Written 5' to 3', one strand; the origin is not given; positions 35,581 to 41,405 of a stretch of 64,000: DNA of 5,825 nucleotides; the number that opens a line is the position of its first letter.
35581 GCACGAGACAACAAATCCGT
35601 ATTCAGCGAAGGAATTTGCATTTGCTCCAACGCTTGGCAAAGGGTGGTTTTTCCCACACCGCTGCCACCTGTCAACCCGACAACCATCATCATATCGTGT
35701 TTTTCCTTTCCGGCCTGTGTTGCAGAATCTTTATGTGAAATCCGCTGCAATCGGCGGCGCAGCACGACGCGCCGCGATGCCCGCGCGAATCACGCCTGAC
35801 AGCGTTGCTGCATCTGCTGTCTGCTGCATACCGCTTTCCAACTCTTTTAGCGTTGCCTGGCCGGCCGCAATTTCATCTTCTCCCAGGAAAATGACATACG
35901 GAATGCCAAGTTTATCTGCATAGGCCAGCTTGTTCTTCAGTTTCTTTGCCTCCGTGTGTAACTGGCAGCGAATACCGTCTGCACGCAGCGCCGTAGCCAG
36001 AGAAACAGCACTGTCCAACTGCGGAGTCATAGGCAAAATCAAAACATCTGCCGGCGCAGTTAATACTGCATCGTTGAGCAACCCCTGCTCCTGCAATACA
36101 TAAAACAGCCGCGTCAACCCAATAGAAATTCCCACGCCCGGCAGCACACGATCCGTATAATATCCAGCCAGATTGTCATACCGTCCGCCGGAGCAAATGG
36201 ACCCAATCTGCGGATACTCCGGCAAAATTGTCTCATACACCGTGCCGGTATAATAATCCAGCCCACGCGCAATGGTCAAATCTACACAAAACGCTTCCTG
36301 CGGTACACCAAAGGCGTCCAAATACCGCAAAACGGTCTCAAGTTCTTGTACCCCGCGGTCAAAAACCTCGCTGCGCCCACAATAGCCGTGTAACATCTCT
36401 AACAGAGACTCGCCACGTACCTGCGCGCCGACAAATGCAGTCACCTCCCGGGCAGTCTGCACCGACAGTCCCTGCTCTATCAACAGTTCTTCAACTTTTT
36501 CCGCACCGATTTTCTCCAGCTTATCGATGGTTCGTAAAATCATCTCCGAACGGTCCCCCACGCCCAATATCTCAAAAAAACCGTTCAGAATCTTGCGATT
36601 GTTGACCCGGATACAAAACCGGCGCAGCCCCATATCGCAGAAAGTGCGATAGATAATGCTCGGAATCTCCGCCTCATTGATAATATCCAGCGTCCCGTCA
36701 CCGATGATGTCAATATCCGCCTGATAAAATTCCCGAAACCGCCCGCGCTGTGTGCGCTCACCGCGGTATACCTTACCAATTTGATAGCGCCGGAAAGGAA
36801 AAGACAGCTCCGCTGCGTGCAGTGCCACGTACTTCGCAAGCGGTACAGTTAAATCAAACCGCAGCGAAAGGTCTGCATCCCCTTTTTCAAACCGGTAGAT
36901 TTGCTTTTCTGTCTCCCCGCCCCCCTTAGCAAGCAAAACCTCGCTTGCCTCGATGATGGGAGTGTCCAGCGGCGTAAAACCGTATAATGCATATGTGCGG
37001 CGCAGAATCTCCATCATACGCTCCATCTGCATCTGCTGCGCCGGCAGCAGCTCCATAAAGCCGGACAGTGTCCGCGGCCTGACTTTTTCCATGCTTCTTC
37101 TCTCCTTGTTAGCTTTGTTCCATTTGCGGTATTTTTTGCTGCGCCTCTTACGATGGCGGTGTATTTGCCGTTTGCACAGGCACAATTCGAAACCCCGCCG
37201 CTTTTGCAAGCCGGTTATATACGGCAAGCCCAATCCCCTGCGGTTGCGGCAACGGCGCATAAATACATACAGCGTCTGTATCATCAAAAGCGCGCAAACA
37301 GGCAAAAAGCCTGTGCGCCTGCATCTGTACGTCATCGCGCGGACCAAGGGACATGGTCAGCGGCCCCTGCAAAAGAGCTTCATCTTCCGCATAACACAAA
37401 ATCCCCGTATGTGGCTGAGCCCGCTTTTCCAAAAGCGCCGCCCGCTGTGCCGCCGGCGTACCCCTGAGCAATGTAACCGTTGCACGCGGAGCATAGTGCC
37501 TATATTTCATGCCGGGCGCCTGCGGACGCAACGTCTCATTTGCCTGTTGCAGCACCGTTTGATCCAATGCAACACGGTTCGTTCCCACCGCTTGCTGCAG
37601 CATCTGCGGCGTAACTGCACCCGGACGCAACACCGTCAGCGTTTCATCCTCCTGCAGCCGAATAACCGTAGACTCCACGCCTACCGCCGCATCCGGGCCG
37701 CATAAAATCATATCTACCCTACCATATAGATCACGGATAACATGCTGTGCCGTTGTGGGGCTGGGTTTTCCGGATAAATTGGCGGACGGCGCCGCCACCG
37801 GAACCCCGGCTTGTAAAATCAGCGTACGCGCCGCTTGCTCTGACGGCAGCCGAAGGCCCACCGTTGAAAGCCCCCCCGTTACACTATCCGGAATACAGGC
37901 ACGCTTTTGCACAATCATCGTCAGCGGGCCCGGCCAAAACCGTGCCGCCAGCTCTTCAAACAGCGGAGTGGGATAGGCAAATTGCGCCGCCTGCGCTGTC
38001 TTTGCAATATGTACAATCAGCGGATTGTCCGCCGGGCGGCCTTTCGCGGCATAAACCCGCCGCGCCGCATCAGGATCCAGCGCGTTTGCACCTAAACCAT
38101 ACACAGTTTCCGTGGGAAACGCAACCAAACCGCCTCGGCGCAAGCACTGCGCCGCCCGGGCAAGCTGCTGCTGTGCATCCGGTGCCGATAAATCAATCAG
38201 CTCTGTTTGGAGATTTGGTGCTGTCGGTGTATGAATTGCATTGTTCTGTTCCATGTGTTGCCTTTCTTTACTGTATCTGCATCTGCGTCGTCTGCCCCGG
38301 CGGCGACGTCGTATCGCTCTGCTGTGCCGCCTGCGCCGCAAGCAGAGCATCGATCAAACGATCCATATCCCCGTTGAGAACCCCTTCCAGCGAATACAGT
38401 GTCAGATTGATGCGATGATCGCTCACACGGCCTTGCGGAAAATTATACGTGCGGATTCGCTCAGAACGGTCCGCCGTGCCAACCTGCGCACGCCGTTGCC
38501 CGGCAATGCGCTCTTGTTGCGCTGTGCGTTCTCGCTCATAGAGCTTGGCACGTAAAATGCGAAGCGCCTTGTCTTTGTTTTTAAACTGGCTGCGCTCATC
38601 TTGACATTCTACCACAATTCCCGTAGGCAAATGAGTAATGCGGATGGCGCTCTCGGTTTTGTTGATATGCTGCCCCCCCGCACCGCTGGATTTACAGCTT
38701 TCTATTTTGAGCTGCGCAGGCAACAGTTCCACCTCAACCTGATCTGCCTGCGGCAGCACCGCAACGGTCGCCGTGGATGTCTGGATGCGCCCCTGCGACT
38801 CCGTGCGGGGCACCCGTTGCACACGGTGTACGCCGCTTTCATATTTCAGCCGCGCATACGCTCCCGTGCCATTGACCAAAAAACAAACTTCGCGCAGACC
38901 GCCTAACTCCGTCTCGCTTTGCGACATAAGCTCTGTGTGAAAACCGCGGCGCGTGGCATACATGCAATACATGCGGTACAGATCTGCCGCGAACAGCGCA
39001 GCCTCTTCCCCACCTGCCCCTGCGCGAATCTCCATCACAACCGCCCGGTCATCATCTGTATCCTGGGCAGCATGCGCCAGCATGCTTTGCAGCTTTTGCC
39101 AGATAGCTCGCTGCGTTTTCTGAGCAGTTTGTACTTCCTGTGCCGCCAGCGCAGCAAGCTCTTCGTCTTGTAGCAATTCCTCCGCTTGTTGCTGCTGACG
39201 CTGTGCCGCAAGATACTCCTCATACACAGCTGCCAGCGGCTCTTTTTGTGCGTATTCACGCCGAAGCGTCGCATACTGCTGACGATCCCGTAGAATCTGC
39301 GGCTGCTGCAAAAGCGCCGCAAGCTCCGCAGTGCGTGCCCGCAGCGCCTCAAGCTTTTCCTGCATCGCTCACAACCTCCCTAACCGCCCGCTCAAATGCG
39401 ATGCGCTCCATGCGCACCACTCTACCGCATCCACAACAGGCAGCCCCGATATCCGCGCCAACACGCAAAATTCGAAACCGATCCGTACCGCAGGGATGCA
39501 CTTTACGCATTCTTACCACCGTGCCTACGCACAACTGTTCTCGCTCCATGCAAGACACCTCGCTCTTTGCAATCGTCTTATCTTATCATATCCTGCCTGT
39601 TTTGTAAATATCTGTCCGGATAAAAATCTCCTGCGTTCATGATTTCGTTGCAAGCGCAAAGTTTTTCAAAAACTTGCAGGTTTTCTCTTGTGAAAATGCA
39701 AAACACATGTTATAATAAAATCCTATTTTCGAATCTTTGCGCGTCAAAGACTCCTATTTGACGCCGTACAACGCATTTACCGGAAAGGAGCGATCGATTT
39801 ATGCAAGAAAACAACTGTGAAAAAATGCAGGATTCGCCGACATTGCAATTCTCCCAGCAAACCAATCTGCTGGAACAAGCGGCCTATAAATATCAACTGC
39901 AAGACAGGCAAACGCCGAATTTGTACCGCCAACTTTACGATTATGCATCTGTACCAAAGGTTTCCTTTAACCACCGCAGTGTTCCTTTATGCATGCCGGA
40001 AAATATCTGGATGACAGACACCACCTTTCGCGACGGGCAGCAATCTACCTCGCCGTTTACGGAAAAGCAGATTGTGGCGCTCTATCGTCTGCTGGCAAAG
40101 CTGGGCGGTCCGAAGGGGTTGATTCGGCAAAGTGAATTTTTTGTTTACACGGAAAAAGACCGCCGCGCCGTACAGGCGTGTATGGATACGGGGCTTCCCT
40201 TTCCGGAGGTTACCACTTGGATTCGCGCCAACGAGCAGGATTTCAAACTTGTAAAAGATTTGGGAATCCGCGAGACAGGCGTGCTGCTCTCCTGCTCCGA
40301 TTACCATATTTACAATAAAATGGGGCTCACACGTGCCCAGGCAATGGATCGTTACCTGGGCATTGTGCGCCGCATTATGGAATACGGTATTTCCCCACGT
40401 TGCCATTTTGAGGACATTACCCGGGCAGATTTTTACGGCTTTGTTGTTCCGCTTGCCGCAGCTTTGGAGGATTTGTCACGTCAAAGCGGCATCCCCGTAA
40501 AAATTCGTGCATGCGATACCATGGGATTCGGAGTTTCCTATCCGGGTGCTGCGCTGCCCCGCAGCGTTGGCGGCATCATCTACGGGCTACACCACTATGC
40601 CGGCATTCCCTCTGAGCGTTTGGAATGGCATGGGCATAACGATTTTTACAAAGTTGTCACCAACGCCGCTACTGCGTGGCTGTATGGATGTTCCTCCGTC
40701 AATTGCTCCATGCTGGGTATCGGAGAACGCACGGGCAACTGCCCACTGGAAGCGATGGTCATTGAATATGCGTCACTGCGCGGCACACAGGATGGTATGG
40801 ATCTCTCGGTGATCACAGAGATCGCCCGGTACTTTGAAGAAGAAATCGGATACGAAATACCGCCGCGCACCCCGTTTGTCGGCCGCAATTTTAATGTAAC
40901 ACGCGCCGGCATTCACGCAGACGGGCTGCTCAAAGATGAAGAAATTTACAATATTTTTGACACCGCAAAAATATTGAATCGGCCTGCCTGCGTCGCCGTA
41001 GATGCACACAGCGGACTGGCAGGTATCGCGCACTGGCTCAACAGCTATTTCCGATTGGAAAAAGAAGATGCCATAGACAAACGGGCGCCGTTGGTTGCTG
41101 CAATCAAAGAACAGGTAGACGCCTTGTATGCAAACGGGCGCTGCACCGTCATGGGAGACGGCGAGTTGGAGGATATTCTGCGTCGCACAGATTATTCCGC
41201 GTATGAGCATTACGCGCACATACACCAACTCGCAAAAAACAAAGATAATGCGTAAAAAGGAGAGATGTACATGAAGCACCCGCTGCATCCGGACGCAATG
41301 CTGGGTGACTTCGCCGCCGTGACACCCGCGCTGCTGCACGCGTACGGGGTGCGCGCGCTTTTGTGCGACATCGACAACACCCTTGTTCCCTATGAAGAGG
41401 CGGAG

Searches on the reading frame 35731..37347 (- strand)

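Call 25: search_protein_families(library=pfam, proteins=[window:35731-37347:-], max_evalue=0.001)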
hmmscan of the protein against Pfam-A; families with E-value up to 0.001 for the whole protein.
window:35731-37347:- (538 aa): 3 families
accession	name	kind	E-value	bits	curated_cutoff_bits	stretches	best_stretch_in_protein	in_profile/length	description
PF13393.11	tRNA-synt_His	-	1.4e-39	136.6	25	1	96-414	1-308/308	Histidyl-tRNA synthetase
PF03129.25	HGTP_anticodon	-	1.8e-16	60.5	21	1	434-521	1-92/94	Anticodon binding domain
PF00587.30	tRNA-synt_2b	-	5.1e-05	23.8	29.3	1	182-323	34-110/179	tRNA synthetase class II core domain (G, H, P, S and T)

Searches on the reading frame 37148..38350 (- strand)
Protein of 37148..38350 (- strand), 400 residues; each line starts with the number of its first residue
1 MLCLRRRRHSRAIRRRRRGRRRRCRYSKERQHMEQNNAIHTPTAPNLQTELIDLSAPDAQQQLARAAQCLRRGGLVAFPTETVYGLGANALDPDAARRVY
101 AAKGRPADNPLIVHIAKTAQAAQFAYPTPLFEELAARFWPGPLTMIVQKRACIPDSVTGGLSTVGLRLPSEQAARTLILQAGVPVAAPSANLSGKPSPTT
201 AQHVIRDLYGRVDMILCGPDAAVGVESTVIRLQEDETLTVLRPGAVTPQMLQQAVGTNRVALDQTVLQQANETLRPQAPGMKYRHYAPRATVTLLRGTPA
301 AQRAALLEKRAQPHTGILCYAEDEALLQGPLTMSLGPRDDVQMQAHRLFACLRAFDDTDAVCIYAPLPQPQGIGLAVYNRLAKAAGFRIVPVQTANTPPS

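Call 25: search_protein_families(library=pfam, proteins=[window:37148-38350:-], max_evalue=0.001)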
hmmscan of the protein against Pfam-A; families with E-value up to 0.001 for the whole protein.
window:37148-38350:- (400 aa): 2 families
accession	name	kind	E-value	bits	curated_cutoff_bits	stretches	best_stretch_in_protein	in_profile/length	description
PF01300.24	Sua5_yciO_yrdC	-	9.1e-56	188.6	25.1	1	69-244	2-178/178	Telomere recombination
PF03481.19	Sua5_C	-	6.5e-31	108.1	22.9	1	246-386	1-136/136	Threonylcarbamoyl-AMP synthase, C-terminal domain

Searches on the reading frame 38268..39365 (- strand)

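Call 63: search_protein_families(library=pfam, proteins=[window:38268-39365:-], max_evalue=0.0001)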
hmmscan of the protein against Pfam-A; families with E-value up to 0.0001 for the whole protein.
window:38268-39365:- (365 aa): 2 families
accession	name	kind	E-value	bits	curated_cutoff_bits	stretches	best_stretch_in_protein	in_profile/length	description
PF03462.23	PCRF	-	2.9e-63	213.7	24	1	9-201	2-194/194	PCRF domain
PF00472.26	RF-1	-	9.4e-41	138.8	35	1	208-318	1-116/116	RF-1 domain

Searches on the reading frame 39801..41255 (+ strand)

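Call 63: search_protein_families(library=pfam, proteins=[window:39801-41255:+], max_evalue=0.0001)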
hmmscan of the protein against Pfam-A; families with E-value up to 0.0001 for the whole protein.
window:39801-41255:+ (484 aa): 1 family
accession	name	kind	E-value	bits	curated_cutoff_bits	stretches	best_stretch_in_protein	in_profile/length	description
PF00682.25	HMGL-like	-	4.5e-31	108.6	29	1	70-343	3-258/260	HMGL-like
